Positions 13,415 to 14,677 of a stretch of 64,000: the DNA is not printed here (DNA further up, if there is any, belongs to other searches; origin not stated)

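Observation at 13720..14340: Isoleucyl-tRNA synthetase with an internal histidine-phosphatase (PGAM-like) domain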

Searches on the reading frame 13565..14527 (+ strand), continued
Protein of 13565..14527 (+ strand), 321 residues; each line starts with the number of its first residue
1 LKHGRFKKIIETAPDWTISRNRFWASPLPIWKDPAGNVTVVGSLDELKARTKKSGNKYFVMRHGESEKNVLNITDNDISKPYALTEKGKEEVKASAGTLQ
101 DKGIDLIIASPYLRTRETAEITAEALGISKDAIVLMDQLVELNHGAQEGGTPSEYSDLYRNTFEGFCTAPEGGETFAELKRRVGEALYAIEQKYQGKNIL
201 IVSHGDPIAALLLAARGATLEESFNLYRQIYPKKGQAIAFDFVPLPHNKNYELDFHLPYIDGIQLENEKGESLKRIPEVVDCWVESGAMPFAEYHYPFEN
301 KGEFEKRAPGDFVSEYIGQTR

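Call 75: search_protein_families(library=pfam, proteins=[P0390, P0391, P0406, P0412, P0329, P0342], max_evalue=0.0001)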
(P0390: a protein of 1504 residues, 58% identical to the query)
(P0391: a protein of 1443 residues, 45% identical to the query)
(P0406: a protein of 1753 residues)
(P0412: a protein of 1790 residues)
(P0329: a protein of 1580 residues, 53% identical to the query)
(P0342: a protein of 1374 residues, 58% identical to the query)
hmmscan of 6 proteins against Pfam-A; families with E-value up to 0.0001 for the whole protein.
P0390 (1504 aa): 8 families
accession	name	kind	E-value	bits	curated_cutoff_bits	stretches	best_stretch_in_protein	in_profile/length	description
PF00133.28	tRNA-synt_1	-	1.1e-128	430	22.7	2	26-554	2-318/414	tRNA synthetases class I (I, L, M and V)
PF19302.4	DUF5915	-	8e-31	107.5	27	1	1309-1501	2-193/195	Domain of unknown function (DUF5915)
PF08264.19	Anticodon_1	-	2.9e-28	99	25.1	1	1130-1292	1-146/148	Anticodon-binding domain of tRNA ligase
PF13419.12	HAD_2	-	1.4e-22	81.1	23.8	2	567-733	1-177/178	Haloacid dehalogenase-like hydrolase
PF09334.17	tRNA-synt_1g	-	8.3e-15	54.9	20.1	1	56-197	8-130/391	tRNA synthetases class I (M)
PF06888.18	Put_Phosphatase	-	1.7e-11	44.4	27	0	566-687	2-120/234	Putative Phosphatase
PF00702.32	Hydrolase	-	3.5e-11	44.3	26.4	1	566-724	3-187/191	haloacid dehalogenase-like hydrolase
PF13242.12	Hydrolase_like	-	5.5e-07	29.8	22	0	707-759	20-75/75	HAD-hyrolase-like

P0391 (1443 aa): 7 families
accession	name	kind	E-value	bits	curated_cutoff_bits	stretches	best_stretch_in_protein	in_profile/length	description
PF00133.28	tRNA-synt_1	-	9e-132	440.2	22.7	3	21-558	2-291/414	tRNA synthetases class I (I, L, M and V)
PF00300.27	His_Phos_1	-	2.8e-45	154.8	21.7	1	566-731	1-174/194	Histidine phosphatase superfamily (branch 1)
PF19302.4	DUF5915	-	6.5e-29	101.3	27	1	1253-1426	3-182/195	Domain of unknown function (DUF5915)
PF08264.19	Anticodon_1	-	1.8e-26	93.2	25.1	1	1089-1235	1-146/148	Anticodon-binding domain of tRNA ligase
PF09334.17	tRNA-synt_1g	-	1.8e-15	57.1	20.1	2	985-1052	311-376/391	tRNA synthetases class I (M)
PF13238.12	AAA_18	-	3.6e-07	31.1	29.4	1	785-889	2-107/128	AAA domain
PF13671.12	AAA_33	-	2.6e-06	28.2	27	1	784-880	2-105/143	AAA domain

P0406 (1753 aa): 10 families
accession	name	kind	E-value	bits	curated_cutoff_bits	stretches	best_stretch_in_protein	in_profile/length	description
PF00133.28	tRNA-synt_1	-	3.6e-138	461.2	22.7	2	57-769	2-270/414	tRNA synthetases class I (I, L, M and V)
PF00300.27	His_Phos_1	-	2.2e-40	138.9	21.7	1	773-951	2-181/194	Histidine phosphatase superfamily (branch 1)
PF19302.4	DUF5915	-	2.9e-35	122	27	1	1570-1753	2-194/195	Domain of unknown function (DUF5915)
PF04480.18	DUF559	-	1e-33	115.9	20.6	1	294-399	3-108/109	Protein of unknown function (DUF559)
PF08264.19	Anticodon_1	-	4e-32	111.6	25.1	1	1403-1550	1-145/148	Anticodon-binding domain of tRNA ligase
PF09334.17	tRNA-synt_1g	-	6.9e-17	61.7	20.1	2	1049-1117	308-374/391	tRNA synthetases class I (M)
PF13671.12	AAA_33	-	9.4e-13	49.1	27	1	1189-1312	2-121/143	AAA domain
PF13238.12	AAA_18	-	4.9e-08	33.9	29.4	1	1190-1310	2-112/128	AAA domain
PF06414.18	Zeta_toxin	-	2.8e-06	27.4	22.3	1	1188-1320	18-154/199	Zeta toxin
PF18741.7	MTES_1575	-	9.2e-06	26.1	38.2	1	323-397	13-94/96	REase_MTES_1575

P0412 (1790 aa): 12 families
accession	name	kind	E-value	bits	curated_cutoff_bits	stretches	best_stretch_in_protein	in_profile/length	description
PF00133.28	tRNA-synt_1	-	3.9e-127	424.9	22.7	3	20-728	2-268/414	tRNA synthetases class I (I, L, M and V)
PF00300.27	His_Phos_1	-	1.3e-41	142.8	21.7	1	734-899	2-168/194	Histidine phosphatase superfamily (branch 1)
PF19302.4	DUF5915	-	4.3e-38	131.3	27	1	1607-1788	2-192/195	Domain of unknown function (DUF5915)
PF08264.19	Anticodon_1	-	2e-30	106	25.1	1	1440-1586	1-144/148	Anticodon-binding domain of tRNA ligase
PF09334.17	tRNA-synt_1g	-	1.4e-15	57.4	20.1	1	1156-1226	307-375/391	tRNA synthetases class I (M)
PF01797.21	Y1_Tnp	-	1.5e-13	51.4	23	1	346-470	13-120/121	Transposase IS200 like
PF13673.13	Acetyltransf_10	-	1.3e-10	41.8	23.6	1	1025-1106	45-126/128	Acetyltransferase (GNAT) domain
PF13238.12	AAA_18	-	3.9e-09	37.5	29.4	1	1259-1351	1-94/128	AAA domain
PF13508.13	Acetyltransf_7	-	8.8e-09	36.1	27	1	1041-1088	36-83/84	Acetyltransferase (GNAT) domain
PF13671.12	AAA_33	-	6.1e-08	33.5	27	1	1258-1358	1-99/143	AAA domain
PF00583.31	Acetyltransf_1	-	6.9e-07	30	20.7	1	1041-1087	67-116/116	Acetyltransferase (GNAT) family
PF20720.3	nSTAND3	-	2.2e-05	24.7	27.2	0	1240-1279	1-40/155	Novel STAND NTPase 3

P0329 (1580 aa): 9 families
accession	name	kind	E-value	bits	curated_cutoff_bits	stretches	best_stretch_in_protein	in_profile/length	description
PF00133.28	tRNA-synt_1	-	1.2e-135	452.9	22.7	2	22-574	2-330/414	tRNA synthetases class I (I, L, M and V)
PF00300.27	His_Phos_1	-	2e-58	197.7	21.7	2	589-742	2-161/194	Histidine phosphatase superfamily (branch 1)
PF08264.19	Anticodon_1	-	5.2e-29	101.5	25.1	1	1233-1377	1-145/148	Anticodon-binding domain of tRNA ligase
PF19302.4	DUF5915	-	3.6e-28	98.9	27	1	1392-1577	2-194/195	Domain of unknown function (DUF5915)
PF09334.17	tRNA-synt_1g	-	2.6e-16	59.8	20.1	2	52-193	8-130/391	tRNA synthetases class I (M)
PF13673.13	Acetyltransf_10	-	1.5e-12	48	23.6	1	784-894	6-113/128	Acetyltransferase (GNAT) domain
PF00583.31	Acetyltransf_1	-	1.7e-10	41.7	20.7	1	794-887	14-115/116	Acetyltransferase (GNAT) family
PF13508.13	Acetyltransf_7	-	7.9e-08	33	27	1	810-887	3-81/84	Acetyltransferase (GNAT) domain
PF14542.12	Acetyltransf_CG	-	8.1e-06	26.3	30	0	813-869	2-59/80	GCN5-related N-acetyl-transferase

P0342 (1374 aa): 6 families
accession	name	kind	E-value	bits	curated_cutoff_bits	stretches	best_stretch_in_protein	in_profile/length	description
PF00133.28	tRNA-synt_1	-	8.3e-135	450.2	22.7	2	21-510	2-267/414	tRNA synthetases class I (I, L, M and V)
PF19302.4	DUF5915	-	7.9e-30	104.3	27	1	1186-1372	2-194/195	Domain of unknown function (DUF5915)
PF04480.18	DUF559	-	6.6e-29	100.4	20.6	1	572-675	5-108/109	Protein of unknown function (DUF559)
PF08264.19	Anticodon_1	-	1.1e-28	100.4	25.1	1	1027-1172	1-146/148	Anticodon-binding domain of tRNA ligase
PF00300.27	His_Phos_1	-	2.5e-27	96.3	21.7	1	848-1004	2-170/194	Histidine phosphatase superfamily (branch 1)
PF09334.17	tRNA-synt_1g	-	9.4e-16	58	20.1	1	51-190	8-128/391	tRNA synthetases class I (M)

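Call 76: find_encoding_contigs(protein=P0392, flank=6000, max_places=1)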
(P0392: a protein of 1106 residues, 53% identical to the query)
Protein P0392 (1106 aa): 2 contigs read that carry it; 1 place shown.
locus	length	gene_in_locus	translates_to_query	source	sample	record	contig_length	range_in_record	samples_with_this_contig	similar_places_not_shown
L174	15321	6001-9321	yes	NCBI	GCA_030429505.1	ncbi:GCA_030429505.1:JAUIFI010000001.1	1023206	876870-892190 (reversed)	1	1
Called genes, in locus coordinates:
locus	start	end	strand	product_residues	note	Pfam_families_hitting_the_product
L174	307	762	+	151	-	-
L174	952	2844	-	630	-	PF00753:Lactamase_B, PF12706:Lactamase_B_2, PF22505:RNase_J_b_CASP, PF17770:RNase_J_C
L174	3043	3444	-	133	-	PF18895:T4SS_pilin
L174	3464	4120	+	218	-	PF01209:Ubie_methyltran, PF13489:Methyltransf_23, PF13847:Methyltransf_31, PF08241:Methyltransf_11, PF08242:Methyltransf_12, PF13649:Methyltransf_25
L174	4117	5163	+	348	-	PF00266:Aminotran_5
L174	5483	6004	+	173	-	PF02502:LacAB_rpiB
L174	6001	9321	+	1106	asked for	PF00133:tRNA-synt_1, PF09334:tRNA-synt_1g (faint), PF08264:Anticodon_1, PF19302:DUF5915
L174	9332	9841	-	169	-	PF06821:Ser_hydrolase (weak), PF07819:PGAP1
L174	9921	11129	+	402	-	-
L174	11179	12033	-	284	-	-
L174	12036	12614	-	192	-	-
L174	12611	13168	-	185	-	-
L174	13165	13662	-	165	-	PF07963:N_methyl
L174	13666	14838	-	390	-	PF00482:T2SSF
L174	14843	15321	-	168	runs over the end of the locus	PF04350:PilO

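Call 77: find_encoding_contigs(protein=P0396, flank=6000, max_places=1)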
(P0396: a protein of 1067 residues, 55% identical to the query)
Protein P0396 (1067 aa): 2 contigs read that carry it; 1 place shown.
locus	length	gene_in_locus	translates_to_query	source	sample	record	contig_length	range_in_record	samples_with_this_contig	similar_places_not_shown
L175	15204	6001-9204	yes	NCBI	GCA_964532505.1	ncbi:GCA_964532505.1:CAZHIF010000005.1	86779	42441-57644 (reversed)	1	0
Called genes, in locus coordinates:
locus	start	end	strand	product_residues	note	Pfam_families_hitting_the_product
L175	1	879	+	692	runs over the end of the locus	PF00999:Na_H_Exchanger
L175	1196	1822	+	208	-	PF01386:Ribosomal_L25p, PF14693:Ribosomal_TL5_C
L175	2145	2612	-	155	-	PF13173:AAA_14 (weak)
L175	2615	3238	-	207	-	PF03703:bPH_2 (weak)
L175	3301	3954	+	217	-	-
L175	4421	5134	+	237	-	PF01479:S4, PF00849:PseudoU_synth_2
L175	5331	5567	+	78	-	-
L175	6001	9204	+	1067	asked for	PF00133:tRNA-synt_1, PF09334:tRNA-synt_1g (weak), PF08264:Anticodon_1, PF19302:DUF5915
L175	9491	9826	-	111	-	PF01016:Ribosomal_L27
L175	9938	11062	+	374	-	PF08529:NusA_N, PF13184:KH_NusA_1st, PF00013:KH_1 (faint), PF26594:KH_NusA_2nd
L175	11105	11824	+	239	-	PF02463:SMC_N (faint), PF00005:ABC_tran, PF13304:AAA_21 (faint)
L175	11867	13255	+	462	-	PF08245:Mur_ligase_M, PF02875:Mur_ligase_C (weak)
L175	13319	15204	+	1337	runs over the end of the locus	PF00133:tRNA-synt_1, PF09334:tRNA-synt_1g, PF00300:His_Phos_1, PF00133:tRNA-synt_1, PF08264:Anticodon_1, PF10458:Val_tRNA-synt_C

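Call 78: find_encoding_contigs(protein=P0396, flank=10000, max_places=1)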
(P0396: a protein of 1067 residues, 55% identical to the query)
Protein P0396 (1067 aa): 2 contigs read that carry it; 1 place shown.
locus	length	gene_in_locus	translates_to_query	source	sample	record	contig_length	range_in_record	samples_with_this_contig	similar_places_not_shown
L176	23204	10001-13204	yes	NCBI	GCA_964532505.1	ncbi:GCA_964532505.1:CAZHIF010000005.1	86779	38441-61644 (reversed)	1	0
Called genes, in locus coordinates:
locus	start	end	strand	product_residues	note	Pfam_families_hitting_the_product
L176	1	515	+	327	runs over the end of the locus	PF02826:2-Hacid_dh_C (weak), PF03446:NAD_binding_2 (weak), PF07991:KARI_N, PF01450:KARI_C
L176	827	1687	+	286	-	PF02569:Pantoate_ligase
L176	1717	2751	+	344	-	PF07907:YibE_F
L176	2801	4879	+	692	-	PF00999:Na_H_Exchanger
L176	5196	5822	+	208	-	PF01386:Ribosomal_L25p, PF14693:Ribosomal_TL5_C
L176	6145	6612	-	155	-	PF13173:AAA_14 (weak)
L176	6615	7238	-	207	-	PF03703:bPH_2 (weak)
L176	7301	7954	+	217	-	-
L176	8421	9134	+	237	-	PF01479:S4, PF00849:PseudoU_synth_2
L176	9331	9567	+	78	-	-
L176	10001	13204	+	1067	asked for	PF00133:tRNA-synt_1, PF09334:tRNA-synt_1g (weak), PF08264:Anticodon_1, PF19302:DUF5915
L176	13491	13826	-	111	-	PF01016:Ribosomal_L27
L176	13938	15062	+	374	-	PF08529:NusA_N, PF13184:KH_NusA_1st, PF00013:KH_1 (faint), PF26594:KH_NusA_2nd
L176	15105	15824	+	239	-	PF02463:SMC_N (faint), PF00005:ABC_tran, PF13304:AAA_21 (faint)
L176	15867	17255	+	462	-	PF08245:Mur_ligase_M, PF02875:Mur_ligase_C (weak)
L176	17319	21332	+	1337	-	PF00133:tRNA-synt_1, PF09334:tRNA-synt_1g, PF00300:His_Phos_1, PF00133:tRNA-synt_1, PF08264:Anticodon_1, PF10458:Val_tRNA-synt_C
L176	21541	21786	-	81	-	-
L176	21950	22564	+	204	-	-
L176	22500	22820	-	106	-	-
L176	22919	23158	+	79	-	PF07690:MFS_1 (weak)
